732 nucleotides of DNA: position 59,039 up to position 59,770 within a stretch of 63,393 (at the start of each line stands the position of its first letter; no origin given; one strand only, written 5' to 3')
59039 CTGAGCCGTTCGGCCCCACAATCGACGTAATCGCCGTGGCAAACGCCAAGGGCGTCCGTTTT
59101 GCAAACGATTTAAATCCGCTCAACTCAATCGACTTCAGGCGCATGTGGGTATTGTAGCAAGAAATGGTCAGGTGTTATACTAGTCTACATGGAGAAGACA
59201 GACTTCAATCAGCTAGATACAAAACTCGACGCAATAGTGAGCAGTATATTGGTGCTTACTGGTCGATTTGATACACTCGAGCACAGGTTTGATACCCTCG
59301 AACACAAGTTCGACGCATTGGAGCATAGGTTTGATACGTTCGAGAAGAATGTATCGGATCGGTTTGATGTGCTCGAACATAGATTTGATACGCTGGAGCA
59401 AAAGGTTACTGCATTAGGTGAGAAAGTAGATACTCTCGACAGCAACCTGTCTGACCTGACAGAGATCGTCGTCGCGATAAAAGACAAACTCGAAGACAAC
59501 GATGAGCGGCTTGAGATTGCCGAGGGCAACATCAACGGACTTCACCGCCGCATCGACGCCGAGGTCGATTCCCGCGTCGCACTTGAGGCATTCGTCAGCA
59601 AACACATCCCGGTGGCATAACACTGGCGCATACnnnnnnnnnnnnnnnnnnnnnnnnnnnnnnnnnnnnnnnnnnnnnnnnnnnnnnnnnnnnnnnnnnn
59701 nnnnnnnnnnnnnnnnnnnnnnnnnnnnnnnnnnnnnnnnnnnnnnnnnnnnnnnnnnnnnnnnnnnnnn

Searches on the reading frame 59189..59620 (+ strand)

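Call 89: search_protein_families(library=pfam, proteins=[window:59189-59620:+], max_evalue=0.01)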
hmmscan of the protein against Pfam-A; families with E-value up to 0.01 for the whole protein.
window:59189-59620:+ (143 aa): 44 families (the best 25 are shown)
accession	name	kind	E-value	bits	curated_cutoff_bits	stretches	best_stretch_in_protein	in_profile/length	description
PF23991.1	DUF7310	-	6.2e-08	33.4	40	0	62-122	1-60/83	Coiled-coil region of unknown function (DUF7310)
PF06825.17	HSBP1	-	7.6e-08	32.5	28.6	1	43-77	13-47/51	Heat shock factor binding protein 1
PF05531.17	NPV_P10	-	1.6e-07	32.2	29.8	1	68-109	15-52/75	Nucleopolyhedrovirus P10 protein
PF01519.22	DUF16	-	9.1e-07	29.8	40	1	47-123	24-100/104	Protein of unknown function DUF16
PF06005.17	ZapB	-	7.7e-06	26.7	31.5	0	66-124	6-64/71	Cell division protein ZapB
PF00261.25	Tropomyosin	-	9.9e-06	25.6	38.6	1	12-108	140-239/242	Tropomyosin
PF16526.10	CLZ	-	1.3e-05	25.9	26.7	0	25-64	31-70/71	C-terminal leucine zipper domain of cyclic nucleotide-gated channels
PF04513.17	Baculo_PEP_C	-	3.1e-05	24.5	38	1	8-90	17-104/140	Baculovirus polyhedron envelope protein, PEP, C terminus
PF00038.26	Filament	-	3.1e-05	24.2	40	1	29-134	22-124/313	Intermediate filament protein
PF05377.16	FlaC_arch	-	3.6e-05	24.5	27.8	0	65-102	1-38/55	Flagella accessory protein C (FlaC)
PF20667.3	Sec10_N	-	3.9e-05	24.2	27.4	0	65-104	43-82/118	Exocyst complex component Sec10, N-terminal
PF10779.14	XhlA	-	5.9e-05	23.6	34.7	0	58-97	5-44/67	Haemolysin XhlA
PF02183.23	HALZ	-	8.4e-05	23.1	28.1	0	30-52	3-25/43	Homeobox associated leucine zipper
PF01601.21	CoV_S2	-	9.9e-05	21.6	40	1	21-138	188-298/521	Coronavirus spike glycoprotein S2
PF24423.1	OVT1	-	0.0001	23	30.9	0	66-134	3-71/100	Major antigen, helical domain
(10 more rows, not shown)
